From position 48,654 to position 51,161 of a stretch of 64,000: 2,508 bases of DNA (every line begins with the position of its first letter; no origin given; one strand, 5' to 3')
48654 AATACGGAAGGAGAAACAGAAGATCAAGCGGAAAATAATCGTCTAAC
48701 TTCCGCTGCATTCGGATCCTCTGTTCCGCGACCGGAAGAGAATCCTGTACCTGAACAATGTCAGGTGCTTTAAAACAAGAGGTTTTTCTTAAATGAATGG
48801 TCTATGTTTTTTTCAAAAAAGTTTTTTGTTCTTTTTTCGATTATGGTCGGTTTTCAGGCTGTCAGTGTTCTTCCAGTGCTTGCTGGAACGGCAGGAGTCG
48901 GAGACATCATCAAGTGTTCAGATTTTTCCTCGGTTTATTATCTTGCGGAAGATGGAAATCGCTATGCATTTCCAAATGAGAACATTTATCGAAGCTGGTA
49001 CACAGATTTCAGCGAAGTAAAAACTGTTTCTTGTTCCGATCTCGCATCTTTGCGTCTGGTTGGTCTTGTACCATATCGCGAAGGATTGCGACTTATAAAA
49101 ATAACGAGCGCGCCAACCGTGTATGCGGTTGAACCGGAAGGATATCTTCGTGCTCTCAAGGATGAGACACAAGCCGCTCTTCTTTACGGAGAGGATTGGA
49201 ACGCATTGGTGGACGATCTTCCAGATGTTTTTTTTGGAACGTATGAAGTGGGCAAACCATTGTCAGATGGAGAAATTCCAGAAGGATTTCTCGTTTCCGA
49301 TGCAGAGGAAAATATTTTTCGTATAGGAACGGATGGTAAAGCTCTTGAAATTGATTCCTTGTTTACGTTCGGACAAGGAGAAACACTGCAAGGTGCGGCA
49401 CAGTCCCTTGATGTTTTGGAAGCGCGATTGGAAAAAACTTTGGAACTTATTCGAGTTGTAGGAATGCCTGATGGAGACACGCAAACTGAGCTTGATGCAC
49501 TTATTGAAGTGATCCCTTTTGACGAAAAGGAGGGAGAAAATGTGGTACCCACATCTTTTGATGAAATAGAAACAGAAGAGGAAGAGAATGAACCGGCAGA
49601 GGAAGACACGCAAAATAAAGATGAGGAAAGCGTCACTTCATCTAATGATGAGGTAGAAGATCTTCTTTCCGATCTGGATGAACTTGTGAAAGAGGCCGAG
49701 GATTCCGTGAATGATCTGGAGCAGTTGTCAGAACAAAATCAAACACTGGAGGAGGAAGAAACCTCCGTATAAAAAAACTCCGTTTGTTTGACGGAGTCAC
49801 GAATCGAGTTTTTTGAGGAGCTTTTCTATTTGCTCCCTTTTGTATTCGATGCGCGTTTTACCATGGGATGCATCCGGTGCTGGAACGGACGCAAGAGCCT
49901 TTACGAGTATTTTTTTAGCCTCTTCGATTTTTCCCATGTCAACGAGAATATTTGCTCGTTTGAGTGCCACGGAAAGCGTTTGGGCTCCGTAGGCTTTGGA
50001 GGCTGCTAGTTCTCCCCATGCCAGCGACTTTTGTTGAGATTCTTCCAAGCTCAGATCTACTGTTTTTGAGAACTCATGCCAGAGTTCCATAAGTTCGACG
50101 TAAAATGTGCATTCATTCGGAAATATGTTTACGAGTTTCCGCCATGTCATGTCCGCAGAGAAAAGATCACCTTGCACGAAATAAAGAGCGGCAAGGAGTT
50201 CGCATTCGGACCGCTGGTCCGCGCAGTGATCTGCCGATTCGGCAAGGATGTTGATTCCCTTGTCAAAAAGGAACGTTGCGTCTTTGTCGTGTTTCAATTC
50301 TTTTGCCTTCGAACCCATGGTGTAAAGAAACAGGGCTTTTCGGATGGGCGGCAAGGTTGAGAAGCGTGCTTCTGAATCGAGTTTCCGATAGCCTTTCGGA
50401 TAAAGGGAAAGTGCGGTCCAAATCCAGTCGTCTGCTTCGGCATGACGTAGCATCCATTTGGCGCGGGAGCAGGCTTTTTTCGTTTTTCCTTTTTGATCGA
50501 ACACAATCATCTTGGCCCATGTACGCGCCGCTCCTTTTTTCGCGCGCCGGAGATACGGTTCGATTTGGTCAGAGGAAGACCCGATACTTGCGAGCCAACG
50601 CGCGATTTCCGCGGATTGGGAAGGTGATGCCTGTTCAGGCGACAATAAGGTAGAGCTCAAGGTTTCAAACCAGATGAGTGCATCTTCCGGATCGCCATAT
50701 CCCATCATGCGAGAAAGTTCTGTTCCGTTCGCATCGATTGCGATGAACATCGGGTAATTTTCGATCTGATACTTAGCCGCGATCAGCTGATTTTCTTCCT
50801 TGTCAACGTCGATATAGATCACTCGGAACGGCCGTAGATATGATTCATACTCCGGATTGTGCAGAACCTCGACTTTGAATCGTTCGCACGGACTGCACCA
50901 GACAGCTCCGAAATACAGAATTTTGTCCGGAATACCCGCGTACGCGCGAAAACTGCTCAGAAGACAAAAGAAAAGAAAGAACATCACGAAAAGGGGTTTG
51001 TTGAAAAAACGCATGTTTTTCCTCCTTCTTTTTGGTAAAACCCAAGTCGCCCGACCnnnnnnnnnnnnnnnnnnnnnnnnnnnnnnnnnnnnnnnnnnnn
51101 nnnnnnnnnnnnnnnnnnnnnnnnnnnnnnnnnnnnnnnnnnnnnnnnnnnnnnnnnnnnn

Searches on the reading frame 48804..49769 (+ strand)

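Call 12: search_protein_families(library=pfam, proteins=[window:48804-49769:+], max_evalue=0.01)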
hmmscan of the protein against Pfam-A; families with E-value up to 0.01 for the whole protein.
window:48804-49769:+ (322 aa): 1 family
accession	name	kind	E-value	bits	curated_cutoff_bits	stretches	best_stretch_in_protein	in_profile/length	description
PF19187.6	HTH_PafC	-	0.0034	17.6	32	0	191-236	17-58/115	PafC helix-turn-helix domain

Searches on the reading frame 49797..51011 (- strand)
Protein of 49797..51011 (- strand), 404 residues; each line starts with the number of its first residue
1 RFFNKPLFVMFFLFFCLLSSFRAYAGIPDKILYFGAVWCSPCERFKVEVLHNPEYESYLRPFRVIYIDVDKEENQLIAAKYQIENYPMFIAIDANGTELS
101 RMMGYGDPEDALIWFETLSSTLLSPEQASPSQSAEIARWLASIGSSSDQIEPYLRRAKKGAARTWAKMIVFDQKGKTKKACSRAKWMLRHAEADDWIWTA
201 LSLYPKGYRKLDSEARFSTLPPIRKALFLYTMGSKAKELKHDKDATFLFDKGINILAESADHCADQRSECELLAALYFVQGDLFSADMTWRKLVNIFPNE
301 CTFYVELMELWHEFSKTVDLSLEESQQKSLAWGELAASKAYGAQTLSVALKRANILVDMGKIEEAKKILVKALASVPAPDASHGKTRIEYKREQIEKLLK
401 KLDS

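Call 12: search_protein_families(library=pfam, proteins=[window:49797-51011:-], max_evalue=0.01)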
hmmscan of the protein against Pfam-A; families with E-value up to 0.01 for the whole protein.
window:49797-51011:- (404 aa): 7 families
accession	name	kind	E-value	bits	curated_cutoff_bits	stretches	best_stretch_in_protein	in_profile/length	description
PF13098.12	Thioredoxin_2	-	4.1e-10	40.4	27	1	30-112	8-101/104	Thioredoxin-like domain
PF00085.26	Thioredoxin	-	2.6e-06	27.8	23.5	1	31-105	22-91/103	Thioredoxin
PF13905.12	Thioredoxin_8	-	1e-05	26.2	27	1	31-76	5-50/94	Thioredoxin-like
PF13899.12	Thioredoxin_7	-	0.00012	22.5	27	1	32-93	22-82/83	Thioredoxin-like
PF07719.23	TPR_2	-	0.00082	19.8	27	0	351-377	6-32/34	Tetratricopeptide repeat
PF13428.12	TPR_14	-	0.0028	18.6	23.5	0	349-378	4-33/44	Tetratricopeptide repeat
PF13174.12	TPR_6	-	0.0028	18.6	26.3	0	273-299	6-32/33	Tetratricopeptide repeat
